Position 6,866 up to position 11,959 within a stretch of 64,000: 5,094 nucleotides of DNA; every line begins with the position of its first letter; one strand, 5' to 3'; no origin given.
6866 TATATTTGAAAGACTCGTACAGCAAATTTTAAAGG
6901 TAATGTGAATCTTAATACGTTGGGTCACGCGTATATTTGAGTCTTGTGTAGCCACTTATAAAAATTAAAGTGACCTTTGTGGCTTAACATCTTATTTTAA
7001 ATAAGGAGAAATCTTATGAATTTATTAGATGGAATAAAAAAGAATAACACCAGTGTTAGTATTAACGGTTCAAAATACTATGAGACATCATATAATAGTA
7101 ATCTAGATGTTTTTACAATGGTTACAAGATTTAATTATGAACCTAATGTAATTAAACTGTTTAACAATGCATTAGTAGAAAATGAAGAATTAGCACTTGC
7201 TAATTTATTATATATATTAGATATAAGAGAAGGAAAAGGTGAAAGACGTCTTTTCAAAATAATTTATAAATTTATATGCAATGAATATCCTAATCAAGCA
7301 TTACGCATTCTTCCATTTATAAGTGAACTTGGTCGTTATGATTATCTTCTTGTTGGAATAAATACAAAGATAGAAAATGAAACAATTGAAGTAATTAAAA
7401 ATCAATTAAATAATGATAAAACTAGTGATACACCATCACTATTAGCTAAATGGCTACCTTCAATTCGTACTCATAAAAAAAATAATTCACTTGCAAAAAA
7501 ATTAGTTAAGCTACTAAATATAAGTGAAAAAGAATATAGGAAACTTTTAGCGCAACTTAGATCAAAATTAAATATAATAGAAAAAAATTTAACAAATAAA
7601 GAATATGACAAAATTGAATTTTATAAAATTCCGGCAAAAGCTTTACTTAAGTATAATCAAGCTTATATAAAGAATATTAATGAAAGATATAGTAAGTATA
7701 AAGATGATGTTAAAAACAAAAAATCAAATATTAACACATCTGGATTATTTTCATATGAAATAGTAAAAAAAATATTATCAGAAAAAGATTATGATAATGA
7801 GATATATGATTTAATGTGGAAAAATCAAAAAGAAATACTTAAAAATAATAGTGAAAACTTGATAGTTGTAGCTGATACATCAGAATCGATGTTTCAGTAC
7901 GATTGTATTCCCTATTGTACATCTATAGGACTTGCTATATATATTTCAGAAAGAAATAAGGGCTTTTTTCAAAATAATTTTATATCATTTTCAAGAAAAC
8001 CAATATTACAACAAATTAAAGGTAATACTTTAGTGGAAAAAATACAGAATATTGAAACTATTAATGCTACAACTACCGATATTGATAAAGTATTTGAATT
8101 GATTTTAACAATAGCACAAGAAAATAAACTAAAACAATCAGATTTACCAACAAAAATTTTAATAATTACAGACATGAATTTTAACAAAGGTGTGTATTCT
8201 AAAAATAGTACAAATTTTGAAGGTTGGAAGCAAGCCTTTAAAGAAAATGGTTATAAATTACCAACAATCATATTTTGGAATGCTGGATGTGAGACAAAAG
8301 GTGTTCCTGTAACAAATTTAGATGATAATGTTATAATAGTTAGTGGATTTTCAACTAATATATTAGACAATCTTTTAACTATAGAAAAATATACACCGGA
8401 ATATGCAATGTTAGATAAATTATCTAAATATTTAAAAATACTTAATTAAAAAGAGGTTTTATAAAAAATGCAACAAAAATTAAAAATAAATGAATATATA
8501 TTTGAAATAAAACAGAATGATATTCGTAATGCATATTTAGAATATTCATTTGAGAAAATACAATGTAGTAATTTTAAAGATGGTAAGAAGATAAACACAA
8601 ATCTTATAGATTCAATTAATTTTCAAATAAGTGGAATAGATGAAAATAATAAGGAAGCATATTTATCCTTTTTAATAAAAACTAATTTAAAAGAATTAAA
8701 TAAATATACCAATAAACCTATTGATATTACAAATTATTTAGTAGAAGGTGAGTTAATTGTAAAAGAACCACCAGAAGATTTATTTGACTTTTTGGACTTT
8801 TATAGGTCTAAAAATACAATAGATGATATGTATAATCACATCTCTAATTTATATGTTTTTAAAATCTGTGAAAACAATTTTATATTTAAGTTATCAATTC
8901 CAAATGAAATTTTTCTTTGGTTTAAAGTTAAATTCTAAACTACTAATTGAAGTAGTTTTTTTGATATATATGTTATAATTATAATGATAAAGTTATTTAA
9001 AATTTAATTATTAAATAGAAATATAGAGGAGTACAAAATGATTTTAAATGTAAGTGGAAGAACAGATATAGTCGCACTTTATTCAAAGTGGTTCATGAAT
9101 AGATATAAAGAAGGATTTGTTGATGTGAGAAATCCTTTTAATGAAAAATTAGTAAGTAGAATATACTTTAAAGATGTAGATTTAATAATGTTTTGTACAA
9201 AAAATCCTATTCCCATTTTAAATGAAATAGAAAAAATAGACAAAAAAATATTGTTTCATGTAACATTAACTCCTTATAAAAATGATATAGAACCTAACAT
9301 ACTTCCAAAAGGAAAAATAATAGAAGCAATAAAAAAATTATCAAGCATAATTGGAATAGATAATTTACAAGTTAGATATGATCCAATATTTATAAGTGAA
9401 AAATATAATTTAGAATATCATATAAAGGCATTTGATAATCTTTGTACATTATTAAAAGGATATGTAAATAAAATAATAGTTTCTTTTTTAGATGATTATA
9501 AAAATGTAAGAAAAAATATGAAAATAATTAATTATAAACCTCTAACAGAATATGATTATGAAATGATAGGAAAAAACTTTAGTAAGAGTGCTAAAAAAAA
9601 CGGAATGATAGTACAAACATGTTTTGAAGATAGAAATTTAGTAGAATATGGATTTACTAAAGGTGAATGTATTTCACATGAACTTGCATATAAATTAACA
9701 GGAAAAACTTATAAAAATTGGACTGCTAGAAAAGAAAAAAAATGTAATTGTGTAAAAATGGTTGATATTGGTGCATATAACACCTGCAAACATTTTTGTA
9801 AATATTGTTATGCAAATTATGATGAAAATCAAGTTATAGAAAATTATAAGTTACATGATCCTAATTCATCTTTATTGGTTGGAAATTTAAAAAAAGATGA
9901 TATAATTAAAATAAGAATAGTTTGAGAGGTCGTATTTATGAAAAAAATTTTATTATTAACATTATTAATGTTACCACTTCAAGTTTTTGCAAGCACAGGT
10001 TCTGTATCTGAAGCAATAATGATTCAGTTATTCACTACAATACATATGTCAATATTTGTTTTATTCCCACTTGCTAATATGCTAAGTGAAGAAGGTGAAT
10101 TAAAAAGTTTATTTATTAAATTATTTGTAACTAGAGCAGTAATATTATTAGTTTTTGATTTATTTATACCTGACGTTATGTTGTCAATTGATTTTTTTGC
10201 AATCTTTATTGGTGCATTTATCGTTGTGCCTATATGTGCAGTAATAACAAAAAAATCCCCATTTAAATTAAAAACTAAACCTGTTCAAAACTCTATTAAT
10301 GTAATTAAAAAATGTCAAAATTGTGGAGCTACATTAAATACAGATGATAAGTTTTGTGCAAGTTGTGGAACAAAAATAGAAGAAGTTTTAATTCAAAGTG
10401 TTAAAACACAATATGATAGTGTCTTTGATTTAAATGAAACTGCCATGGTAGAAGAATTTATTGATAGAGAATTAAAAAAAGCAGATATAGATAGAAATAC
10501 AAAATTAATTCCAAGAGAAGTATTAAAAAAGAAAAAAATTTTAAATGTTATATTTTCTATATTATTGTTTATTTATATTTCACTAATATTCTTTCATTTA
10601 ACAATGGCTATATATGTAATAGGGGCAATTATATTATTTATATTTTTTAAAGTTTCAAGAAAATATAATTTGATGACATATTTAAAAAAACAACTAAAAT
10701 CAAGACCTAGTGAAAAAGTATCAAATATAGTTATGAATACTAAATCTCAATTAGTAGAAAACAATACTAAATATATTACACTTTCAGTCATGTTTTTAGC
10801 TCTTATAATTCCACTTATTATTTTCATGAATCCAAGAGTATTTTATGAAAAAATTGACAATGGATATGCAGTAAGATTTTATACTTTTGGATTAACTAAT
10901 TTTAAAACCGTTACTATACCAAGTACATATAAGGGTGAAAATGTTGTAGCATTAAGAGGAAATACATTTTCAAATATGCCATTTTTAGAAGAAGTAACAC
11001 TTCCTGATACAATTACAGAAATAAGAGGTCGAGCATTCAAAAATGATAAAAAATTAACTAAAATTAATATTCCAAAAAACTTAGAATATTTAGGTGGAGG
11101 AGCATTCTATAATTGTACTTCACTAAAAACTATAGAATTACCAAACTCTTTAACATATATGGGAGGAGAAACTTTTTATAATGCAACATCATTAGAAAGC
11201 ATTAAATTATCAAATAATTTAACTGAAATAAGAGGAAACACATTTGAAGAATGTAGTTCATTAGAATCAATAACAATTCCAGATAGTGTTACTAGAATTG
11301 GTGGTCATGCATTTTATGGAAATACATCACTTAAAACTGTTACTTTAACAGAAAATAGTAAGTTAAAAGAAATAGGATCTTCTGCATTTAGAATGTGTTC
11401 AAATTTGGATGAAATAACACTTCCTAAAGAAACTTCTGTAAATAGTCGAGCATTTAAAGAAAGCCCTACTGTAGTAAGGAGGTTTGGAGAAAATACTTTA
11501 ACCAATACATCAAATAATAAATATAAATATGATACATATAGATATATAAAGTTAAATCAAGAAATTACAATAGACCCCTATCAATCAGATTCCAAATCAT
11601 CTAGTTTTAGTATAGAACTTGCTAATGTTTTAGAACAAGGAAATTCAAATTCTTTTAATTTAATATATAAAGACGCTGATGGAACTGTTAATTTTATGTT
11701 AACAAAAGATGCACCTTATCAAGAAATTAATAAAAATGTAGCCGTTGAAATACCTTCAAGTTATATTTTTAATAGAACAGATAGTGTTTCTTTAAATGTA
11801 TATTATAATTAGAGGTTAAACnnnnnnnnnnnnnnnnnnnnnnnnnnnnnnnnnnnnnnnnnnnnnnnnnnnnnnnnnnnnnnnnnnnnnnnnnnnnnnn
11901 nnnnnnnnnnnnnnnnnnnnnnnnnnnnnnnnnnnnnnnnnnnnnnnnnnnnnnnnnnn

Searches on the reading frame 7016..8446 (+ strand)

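Call 8: search_protein_families(library=pfam, proteins=[window:7016-8446:+], max_evalue=0.01)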
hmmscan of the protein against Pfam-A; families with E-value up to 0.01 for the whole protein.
window:7016-8446:+ (477 aa): 2 families
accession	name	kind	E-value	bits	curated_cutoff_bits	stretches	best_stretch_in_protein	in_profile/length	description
PF25043.1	DUF7788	-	1.2e-39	136.3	27.1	1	282-457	2-186/221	Domain of unknown function (DUF7788)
PF11443.14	DUF2828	-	1e-19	71.2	29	2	161-267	273-380/405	Domain of unknown function (DUF2828)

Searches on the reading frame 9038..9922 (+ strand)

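Call 8: search_protein_families(library=pfam, proteins=[window:9038-9922:+], max_evalue=0.01)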
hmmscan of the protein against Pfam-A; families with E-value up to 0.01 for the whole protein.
window:9038-9922:+ (295 aa): 1 family
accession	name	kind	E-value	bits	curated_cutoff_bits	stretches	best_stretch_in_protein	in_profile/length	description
PF08902.16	DUF1848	-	1.3e-87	294.4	30.5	1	2-259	1-262/262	Domain of unknown function (DUF1848)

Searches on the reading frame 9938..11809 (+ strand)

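Call 8: search_protein_families(library=pfam, proteins=[window:9938-11809:+], max_evalue=0.01)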
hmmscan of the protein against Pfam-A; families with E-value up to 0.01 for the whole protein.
window:9938-11809:+ (624 aa): 7 families
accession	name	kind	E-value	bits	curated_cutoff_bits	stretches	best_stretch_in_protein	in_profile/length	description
PF13306.12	LRR_5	-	7.4e-51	171.8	27.7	2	314-443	5-127/127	BspA type Leucine rich repeat region (6 copies)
PF13855.12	LRR_8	-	2e-17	63.1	27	2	403-447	11-56/61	Leucine rich repeat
PF13240.11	Zn_Ribbon_1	-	3.4e-06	27.1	25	1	125-146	1-22/23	zinc-ribbon domain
PF13248.11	Zn_ribbon_3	-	1.1e-05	25.1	27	1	124-147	3-26/26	zinc-ribbon domain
PF12773.13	DZR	-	0.00017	22.1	27.3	1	126-148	1-23/45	Double zinc ribbon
PF17032.10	Zn_ribbon_15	-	0.00035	21.8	28.9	1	94-144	23-73/73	zinc-ribbon family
PF12799.13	LRR_4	-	0.0022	18.6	27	0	417-447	1-30/44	Leucine Rich repeats (2 copies)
